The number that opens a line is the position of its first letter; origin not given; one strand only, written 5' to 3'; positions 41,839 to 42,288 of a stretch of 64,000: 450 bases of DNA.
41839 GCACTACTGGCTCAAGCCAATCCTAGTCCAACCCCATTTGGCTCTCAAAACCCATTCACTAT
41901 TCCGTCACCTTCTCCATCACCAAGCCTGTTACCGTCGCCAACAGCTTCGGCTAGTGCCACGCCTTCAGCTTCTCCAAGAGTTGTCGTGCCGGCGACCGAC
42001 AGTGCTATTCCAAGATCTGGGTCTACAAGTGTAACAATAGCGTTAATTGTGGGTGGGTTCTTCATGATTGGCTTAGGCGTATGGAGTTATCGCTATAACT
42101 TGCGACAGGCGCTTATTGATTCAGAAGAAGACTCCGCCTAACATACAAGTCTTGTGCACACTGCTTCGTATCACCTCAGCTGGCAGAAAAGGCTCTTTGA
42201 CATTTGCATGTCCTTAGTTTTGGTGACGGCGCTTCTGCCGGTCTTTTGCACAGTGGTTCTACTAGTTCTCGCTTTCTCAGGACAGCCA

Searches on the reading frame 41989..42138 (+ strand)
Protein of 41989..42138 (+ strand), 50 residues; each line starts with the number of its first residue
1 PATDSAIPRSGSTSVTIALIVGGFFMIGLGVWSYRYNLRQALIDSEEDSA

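Call 69: search_protein_families(library=pfam, proteins=[window:41989-42138:+], max_evalue=10)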
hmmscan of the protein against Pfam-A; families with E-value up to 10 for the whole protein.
seq(50 aa): 4 families
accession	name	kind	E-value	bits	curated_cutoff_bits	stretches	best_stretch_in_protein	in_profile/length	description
PF00746.26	Gram_pos_anchor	-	0.036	14.5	20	1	7-35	9-37/43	LPXTG cell wall anchor motif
PF24008.1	DUF7322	-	0.059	13.3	27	1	11-35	36-60/61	Domain of unknown function (DUF7322)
PF02656.20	DUF202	-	0.1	13.5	23.4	1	10-39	38-67/68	Domain of unknown function (DUF202)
PF04895.17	Nre_C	-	0.2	12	27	1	15-44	36-65/110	Archaeal Nre, C-terminal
